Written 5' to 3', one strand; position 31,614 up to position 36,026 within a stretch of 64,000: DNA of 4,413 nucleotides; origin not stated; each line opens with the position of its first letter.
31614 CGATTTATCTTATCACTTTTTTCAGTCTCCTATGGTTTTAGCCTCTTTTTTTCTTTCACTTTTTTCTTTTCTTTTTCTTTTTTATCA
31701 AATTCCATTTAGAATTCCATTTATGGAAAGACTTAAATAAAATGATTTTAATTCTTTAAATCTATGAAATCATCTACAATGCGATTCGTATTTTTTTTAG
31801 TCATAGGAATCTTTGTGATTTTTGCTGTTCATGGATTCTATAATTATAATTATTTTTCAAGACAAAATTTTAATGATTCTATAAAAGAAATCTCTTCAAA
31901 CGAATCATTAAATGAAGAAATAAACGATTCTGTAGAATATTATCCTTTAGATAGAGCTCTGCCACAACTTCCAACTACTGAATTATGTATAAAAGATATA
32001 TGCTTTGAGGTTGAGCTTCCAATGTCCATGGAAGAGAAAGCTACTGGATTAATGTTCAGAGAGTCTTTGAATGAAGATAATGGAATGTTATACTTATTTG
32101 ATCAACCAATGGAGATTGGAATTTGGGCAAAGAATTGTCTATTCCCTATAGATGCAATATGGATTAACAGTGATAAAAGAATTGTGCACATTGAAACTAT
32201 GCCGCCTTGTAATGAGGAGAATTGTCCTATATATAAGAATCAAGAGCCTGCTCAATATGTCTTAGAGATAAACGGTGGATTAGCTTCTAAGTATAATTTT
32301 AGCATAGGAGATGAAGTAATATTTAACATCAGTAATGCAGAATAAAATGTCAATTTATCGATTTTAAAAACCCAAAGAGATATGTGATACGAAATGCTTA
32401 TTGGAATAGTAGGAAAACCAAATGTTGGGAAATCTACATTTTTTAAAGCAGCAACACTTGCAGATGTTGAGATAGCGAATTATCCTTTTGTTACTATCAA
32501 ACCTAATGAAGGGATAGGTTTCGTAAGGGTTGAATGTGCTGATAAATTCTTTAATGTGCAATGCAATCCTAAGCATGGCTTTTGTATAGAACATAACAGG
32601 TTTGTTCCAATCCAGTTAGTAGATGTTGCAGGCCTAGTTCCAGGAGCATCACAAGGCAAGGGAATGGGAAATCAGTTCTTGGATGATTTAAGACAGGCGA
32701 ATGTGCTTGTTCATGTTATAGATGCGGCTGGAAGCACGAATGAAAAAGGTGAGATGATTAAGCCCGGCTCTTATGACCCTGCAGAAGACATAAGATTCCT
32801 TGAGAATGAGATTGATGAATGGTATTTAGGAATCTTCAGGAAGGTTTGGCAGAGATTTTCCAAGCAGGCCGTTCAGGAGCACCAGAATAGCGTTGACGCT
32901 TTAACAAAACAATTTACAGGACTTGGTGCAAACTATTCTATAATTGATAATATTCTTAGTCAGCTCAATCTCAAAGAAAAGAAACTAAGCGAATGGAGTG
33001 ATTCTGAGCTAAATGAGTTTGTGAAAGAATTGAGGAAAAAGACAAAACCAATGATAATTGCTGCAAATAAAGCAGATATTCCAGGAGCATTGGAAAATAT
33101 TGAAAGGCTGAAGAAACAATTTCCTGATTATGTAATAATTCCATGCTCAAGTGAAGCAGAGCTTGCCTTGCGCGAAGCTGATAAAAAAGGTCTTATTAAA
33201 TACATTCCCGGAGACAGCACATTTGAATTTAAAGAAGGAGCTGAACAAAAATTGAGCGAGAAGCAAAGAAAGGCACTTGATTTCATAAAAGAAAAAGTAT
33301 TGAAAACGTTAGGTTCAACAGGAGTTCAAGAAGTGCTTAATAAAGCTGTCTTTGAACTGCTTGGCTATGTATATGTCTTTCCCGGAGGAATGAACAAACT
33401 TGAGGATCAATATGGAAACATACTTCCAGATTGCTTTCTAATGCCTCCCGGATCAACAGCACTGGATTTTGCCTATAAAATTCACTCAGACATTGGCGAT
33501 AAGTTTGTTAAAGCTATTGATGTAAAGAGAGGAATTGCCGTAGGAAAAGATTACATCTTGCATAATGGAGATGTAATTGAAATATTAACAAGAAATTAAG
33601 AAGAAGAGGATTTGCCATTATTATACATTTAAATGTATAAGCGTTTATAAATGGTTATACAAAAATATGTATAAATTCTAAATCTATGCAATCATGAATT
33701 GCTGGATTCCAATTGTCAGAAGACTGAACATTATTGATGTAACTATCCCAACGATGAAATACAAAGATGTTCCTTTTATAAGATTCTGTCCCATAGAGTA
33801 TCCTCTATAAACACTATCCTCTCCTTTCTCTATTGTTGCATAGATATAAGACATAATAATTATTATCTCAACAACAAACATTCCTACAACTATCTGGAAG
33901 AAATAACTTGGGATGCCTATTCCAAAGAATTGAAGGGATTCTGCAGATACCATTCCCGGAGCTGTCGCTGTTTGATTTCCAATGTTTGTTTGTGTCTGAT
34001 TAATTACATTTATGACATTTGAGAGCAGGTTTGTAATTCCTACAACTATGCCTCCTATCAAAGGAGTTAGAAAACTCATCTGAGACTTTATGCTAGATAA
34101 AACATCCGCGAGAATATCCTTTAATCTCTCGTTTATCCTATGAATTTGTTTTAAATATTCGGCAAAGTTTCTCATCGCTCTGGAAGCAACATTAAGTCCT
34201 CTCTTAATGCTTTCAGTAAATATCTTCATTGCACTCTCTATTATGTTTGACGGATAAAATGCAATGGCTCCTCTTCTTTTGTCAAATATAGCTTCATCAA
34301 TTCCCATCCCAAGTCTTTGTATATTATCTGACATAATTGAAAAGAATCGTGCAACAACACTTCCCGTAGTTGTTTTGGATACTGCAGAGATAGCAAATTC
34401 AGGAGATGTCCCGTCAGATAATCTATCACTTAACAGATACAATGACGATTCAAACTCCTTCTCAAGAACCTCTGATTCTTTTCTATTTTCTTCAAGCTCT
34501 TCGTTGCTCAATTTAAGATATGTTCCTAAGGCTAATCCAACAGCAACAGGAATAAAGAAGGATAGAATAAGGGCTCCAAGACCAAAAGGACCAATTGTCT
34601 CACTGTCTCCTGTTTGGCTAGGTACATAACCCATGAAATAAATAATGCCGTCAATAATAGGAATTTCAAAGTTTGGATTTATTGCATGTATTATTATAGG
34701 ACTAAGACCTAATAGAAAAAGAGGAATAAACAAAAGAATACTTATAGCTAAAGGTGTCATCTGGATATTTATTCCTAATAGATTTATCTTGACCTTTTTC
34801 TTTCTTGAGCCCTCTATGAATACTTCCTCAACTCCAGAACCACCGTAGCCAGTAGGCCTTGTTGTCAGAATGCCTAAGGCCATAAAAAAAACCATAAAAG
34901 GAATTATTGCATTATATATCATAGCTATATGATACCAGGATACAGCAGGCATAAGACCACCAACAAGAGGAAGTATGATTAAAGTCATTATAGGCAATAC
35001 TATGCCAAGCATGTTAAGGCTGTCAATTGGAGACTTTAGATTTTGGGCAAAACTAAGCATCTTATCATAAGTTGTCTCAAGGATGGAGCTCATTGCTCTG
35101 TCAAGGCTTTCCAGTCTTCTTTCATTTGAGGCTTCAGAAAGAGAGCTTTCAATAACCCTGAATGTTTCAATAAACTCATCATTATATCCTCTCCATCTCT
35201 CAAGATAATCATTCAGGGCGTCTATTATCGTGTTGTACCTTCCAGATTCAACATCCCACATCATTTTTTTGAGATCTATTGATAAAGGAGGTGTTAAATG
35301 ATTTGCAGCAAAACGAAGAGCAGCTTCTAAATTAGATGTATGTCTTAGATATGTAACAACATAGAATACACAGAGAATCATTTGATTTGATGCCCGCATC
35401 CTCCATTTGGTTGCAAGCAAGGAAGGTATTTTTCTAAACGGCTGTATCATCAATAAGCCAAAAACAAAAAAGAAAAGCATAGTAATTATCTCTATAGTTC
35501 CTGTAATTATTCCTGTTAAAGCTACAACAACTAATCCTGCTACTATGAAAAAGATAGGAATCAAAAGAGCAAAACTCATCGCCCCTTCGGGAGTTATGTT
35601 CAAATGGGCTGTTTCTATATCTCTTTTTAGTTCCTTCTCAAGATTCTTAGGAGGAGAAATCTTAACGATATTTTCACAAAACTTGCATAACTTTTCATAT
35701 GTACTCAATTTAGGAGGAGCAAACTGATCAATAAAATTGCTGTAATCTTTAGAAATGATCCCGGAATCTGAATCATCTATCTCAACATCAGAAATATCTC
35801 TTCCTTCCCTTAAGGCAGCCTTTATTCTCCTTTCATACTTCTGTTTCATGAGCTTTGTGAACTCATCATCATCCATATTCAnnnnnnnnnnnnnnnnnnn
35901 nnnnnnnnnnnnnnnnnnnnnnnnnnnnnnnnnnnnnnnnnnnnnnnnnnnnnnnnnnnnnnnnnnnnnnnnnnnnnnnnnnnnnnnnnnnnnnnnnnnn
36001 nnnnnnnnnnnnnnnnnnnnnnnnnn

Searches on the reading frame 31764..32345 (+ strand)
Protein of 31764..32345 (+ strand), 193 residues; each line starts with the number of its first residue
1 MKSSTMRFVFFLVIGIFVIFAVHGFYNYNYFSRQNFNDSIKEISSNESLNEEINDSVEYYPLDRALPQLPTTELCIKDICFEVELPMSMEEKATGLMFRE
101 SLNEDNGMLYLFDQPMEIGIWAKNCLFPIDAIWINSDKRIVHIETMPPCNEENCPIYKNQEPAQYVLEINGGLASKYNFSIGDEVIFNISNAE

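Call 6: search_protein_families(library=pfam, proteins=[window:31764-32345:+], max_evalue=0.01)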
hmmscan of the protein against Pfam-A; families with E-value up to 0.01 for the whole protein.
window:31764-32345:+ (193 aa): 1 family
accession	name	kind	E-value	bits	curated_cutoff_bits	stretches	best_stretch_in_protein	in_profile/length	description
PF02643.20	DUF192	-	1.9e-27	95.7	27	1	81-185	1-94/96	Uncharacterized ACR, COG1430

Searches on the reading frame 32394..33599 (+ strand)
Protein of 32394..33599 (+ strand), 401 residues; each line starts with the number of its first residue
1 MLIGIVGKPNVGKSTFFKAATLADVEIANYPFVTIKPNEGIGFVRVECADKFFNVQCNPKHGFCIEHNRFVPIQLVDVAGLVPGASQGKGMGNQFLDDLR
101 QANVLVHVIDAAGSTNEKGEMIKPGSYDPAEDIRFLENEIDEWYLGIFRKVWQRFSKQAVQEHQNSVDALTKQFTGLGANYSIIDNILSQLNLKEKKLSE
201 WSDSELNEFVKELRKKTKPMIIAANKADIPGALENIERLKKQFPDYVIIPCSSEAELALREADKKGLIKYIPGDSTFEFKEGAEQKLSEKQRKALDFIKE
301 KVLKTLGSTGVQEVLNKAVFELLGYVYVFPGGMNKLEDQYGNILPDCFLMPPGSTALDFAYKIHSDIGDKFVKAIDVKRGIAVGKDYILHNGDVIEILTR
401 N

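Call 6: search_protein_families(library=pfam, proteins=[window:32394-33599:+], max_evalue=0.01)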
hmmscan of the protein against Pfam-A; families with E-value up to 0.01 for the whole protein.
window:32394-33599:+ (401 aa): 5 families
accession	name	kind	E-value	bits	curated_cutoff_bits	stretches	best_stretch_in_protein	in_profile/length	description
PF08438.16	YGR210-like_G4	-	3.3e-37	127.6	24.7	1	223-330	1-105/108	Obg-like GTPase YGR210-like, G4 motif-containing domain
PF01926.29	MMR_HSR1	-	2.7e-20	73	21.9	1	3-121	2-96/113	50S ribosome-binding GTPase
PF02824.27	TGS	-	8.3e-13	48.6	22.2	1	345-399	6-60/60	TGS domain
PF02421.24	FeoB_N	-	1.1e-07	32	27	1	3-40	3-40/156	Ferrous iron transport protein B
PF06071.19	YchF-GTPase_C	-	0.0013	19.2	27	0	352-374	19-41/84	Protein of unknown function (DUF933)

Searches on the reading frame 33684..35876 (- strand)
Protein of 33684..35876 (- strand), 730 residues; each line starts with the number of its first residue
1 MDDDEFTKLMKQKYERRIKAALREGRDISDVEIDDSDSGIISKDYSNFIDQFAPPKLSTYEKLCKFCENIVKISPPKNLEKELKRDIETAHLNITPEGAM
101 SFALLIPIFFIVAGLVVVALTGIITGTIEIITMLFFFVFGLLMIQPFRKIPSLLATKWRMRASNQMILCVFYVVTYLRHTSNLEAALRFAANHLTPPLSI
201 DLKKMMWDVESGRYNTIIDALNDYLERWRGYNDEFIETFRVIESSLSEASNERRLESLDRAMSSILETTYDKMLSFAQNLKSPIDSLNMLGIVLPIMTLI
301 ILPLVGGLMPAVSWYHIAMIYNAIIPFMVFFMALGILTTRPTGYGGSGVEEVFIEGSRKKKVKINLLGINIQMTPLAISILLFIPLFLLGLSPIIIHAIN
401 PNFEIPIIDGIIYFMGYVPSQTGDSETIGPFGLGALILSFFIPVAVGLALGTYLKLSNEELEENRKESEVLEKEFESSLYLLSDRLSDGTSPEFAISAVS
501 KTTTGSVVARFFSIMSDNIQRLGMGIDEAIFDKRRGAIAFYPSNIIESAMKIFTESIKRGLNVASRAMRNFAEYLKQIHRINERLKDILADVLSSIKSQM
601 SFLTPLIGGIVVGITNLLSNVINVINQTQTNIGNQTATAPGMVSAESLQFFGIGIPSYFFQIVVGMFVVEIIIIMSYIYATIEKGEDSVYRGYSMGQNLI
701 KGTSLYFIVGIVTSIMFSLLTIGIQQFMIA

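Call 6: search_protein_families(library=pfam, proteins=[window:33684-35876:-], max_evalue=0.01)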
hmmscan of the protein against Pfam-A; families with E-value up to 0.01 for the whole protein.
window:33684-35876:- (730 aa): 2 families
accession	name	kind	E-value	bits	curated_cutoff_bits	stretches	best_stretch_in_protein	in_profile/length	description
PF04513.17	Baculo_PEP_C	-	0.00028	21.4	38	1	546-637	43-131/140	Baculovirus polyhedron envelope protein, PEP, C terminus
PF20990.2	DUF2207_C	-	0.0012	19.1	33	1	234-345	76-196/247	Predicted membrane protein (DUF2207) C-terminal domain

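Call 10: search_protein_families(library=ncbifam, proteins=[window:33684-35876:-], max_evalue=0.1)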
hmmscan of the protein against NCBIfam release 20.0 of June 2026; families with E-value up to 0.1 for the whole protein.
window:33684-35876:- (730 aa): 0 families

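Call 14: find_homologous_proteins(query=window:33684-35876:-)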
Query window:33684-35876:- (730 aa): 1356 proteins with E <= 0.001 among 8000 candidates; the best 120 are listed.
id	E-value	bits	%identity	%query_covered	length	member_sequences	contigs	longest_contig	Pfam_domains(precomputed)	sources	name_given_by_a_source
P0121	0.0e+0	1582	99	100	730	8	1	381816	-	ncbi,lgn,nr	ncbi:MAG: hypothetical protein PWQ28_259 [Candidatus Woesearchaeota archaeon]|nr:hypothetical protei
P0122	0.0e+0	1160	69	100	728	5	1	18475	-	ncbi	-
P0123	0.0e+0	1130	68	100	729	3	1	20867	-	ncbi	-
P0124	9.2e-255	866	53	100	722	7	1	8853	-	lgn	-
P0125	3.0e-205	702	47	91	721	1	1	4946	-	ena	-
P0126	8.2e-205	700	44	98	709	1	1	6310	-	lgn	-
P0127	5.5e-200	685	44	97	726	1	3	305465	-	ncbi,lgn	-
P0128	1.6e-199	683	44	98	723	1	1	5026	-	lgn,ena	-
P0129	2.2e-199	683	46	99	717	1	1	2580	-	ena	-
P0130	3.8e-199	682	43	99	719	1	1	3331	-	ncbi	-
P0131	2.0e-198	679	43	99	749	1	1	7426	-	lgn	-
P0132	2.7e-198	679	43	99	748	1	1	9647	-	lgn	-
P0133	4.6e-198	678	45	99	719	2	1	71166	-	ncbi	-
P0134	2.5e-197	676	43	99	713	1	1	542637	-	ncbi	ncbi:MAG: hypothetical protein V1837_02450 [Candidatus Woesearchaeota archaeon]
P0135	3.1e-197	675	44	99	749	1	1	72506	-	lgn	-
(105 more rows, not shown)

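Call 15: search_solved_structures(query=window:33684-35876:-, max_evalue=10)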
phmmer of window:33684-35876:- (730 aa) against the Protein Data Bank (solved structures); distinct sequences matched with E-value up to 10: 8.
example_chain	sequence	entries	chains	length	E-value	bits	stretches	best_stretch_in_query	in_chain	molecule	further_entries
7uj5_A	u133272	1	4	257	0.33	12.7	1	404-497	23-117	Glutamate racemase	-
8eb3_A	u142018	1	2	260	0.34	12.6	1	404-497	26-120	Glutamate racemase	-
5w1q_A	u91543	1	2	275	0.38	12.5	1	404-497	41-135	Glutamate racemase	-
1pem_A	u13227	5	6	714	0.85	11.3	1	492-552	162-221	Ribonucleoside-diphosphate reductase 2 alpha chain | RIBONUCLEOSIDE-DIPHOSPHATE REDUCTASE 2 ALPHA SUBUNIT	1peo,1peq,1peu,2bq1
3ja6_H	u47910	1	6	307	1.3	10.7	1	494-593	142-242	Methyl-accepting chemotaxis protein 2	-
1pc2_A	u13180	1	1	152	1.3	10.7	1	52-116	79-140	mitochondria fission protein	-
2ch7_A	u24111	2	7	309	1.4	10.6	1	494-599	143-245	METHYL-ACCEPTING CHEMOTAXIS PROTEIN | Methyl-accepting chemotaxis protein 2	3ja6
2ch7_B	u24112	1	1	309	1.4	10.6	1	494-593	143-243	METHYL-ACCEPTING CHEMOTAXIS PROTEIN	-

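Call 18: search_solved_structures(query=A2, max_evalue=10)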
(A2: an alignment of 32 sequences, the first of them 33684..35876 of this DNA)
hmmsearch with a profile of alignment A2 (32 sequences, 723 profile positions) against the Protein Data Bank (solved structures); distinct sequences matched with E-value up to 10: 13.
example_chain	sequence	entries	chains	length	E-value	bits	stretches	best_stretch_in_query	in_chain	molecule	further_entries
1pc2_A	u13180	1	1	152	0.46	11.9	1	11-108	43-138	mitochondria fission protein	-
9avc_A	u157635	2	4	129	1.3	10.4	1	11-82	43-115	Mitochondrial fission 1 protein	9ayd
1iyg_A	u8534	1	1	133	1.4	10.3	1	11-84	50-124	Hypothetical protein (2010003O14)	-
7yka_A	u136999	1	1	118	1.4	10.2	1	11-82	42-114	Mitochondrial fission 1 protein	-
7yka_B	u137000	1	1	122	1.5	10.2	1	11-82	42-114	Fis1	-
7ya9_A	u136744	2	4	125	1.6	10.1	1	11-82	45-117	Mitochondrial fission 1 protein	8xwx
8a3w_Q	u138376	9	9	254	1.6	10.1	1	40-86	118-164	Putative 60S ribosomal protein L19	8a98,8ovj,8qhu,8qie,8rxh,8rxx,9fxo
8u1z_A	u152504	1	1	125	1.6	10.1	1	11-82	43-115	Mitochondrial fission 1 protein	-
9avd_A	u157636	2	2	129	1.7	10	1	11-82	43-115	Mitochondrial fission 1 protein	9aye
9avb_A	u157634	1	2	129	1.8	10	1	11-82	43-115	Mitochondrial fission 1 protein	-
9ave_A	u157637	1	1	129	1.8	9.9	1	11-82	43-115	Mitochondrial fission 1 protein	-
6az3_Q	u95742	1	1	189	2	9.8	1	40-86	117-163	Ribosomal protein L19e family protein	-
3jcs_Q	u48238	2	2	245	3.1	9.1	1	40-86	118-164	ribosomal protein L19e | eL19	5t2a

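Call 28: predict_structure(alignment_id=A2)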
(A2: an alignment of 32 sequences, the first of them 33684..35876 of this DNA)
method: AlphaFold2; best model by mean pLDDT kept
length: 730 residues; sequences in the alignment: 32
mean_pLDDT: 78.1   pTM: 0.75
mean pLDDT of the five models: 78.1, 76.6, 73.8, 73.4, 71.4
residues with pLDDT >= 90: 51; 70-90: 538; 50-70: 105; < 50: 36
segments of 3 or more residues with pLDDT < 50: 33-41, 345-350, 636-652
pLDDT, mean of each block of 10 residues (from residue 1): 58 72 61 46 61 64 86 84 81 83 89 85 75 82 84 82 82 80 85 78 83 82 85 87 87 86 85 83 84 79 68 76 85 79 53 54 63 83 90 84 68 67 61 80 92 87 81 86 89 87 83 89 85 80 78 80 83 82 79 86 88 81 70 50 39 65 89 90 78 90 92 85 70
secondary structure, 60 per line:
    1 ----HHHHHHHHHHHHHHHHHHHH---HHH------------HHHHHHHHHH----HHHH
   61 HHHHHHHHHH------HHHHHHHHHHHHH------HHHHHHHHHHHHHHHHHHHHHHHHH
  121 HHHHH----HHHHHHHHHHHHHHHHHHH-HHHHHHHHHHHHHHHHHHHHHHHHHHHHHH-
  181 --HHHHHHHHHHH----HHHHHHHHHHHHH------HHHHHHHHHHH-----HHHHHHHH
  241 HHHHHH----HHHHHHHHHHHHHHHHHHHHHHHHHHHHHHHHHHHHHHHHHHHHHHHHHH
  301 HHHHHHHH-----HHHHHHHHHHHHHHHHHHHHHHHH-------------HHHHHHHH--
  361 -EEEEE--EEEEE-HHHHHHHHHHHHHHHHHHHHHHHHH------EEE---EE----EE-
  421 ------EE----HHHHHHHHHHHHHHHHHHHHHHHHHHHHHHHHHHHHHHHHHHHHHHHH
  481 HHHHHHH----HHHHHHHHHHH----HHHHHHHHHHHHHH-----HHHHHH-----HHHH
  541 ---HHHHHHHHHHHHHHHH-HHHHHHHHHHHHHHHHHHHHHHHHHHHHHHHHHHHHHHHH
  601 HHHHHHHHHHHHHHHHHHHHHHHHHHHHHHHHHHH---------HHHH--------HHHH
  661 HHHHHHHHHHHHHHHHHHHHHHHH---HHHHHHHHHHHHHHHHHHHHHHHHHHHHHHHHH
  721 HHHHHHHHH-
elements in order (helices of 4 or more, strands of 3 or more residues): H5-24 H43-52 H57-70 H77-89 H96-125 H130-148 H150-179 H183-193 H198-210 H217-227 H233-246 H251-308 H314-337 H351-358 E362-366 E369-373 H375-399 E406-408 H433-487 H492-502 H507-520 H526-531 H537-540 H544-559 H561-635 H645-648 H657-684 H688-729

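Call 33: fold_search(model_id=the predicted structure, library=pdb)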
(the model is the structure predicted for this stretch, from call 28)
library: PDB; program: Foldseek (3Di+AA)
matches with E <= 10: 296; with E <= 0.001: 0
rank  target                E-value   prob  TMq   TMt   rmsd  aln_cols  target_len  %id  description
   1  9i66_A                1.6e-01  0.11  0.08  0.10  34.0       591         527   12  Downregulated state of the betaine transporter BetP (released 2026-02-18)
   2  9hkm_A                1.9e-01  0.11  0.09  0.11  34.4       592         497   11  Transient activated state of BetP-M150E (released 2025-12-17)
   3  7s24                  2.0e-01  0.25  0.11  0.17  27.1       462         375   11  Crystal structure of the Na+/H+ antiporter NhaA at pH 6.5 (released 2022-08-10)
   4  4atv_A                2.1e-01  0.13  0.08  0.12  27.9       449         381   12  STRUCTURE OF A TRIPLE MUTANT OF THE NHAA DIMER, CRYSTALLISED AT LOW PH (released 2013-07-10)
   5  9i5z_C                2.5e-01  0.08  0.08  0.10  30.9       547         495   10  Upregulated state of BetP in potassium (released 2026-02-18)
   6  4atv_B                2.6e-01  0.13  0.08  0.13  27.6       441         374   14  STRUCTURE OF A TRIPLE MUTANT OF THE NHAA DIMER, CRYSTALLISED AT LOW PH (released 2013-07-10)
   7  8if8_C                2.6e-01  0.11  0.09  0.10  29.4       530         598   11  Arabinosyltransferase AftA (released 2023-05-31)
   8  8if8_B                2.7e-01  0.09  0.09  0.10  29.6       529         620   12  Arabinosyltransferase AftA (released 2023-05-31)
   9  6jb3                  2.9e-01  0.09  0.10  0.11  35.6       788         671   12  Structure of SUR1 subunit bound with repaglinide (released 2019-05-22)
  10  7a0y_B                3.0e-01  0.18  0.10  0.16  29.9       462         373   11  Structure of dimeric sodium proton antiporter NhaA K300R variant, at pH 8.2, crystallized with chimeric Fab antibodies (released 2022-02-23)
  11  4llh_C                3.0e-01  0.08  0.07  0.10  30.9       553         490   11  Substrate bound outward-open state of the symporter BetP (released 2014-05-07)
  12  9hkm_C                3.2e-01  0.08  0.09  0.11  30.1       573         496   11  Transient activated state of BetP-M150E (released 2025-12-17)
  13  4au5_B                3.4e-01  0.11  0.08  0.13  27.9       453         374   12  Structure of the NhaA dimer, crystallised at low pH (released 2013-07-10)
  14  4au5_A                3.5e-01  0.12  0.08  0.13  27.7       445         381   12  Structure of the NhaA dimer, crystallised at low pH (released 2013-07-10)
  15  7rtw_A                3.6e-01  0.13  0.09  0.15  36.0       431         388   12  Cryo-EM structure of a TTYH3 cis-dimer (released 2021-08-25)
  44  2vmb_B                1.4e+00  0.99  0.14  0.72   3.1       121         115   12  The three-dimensional structure of the cytoplasmic domains of EpsF from the Type 2 Secretion System of Vibrio cholerae (released 2009-02-10)
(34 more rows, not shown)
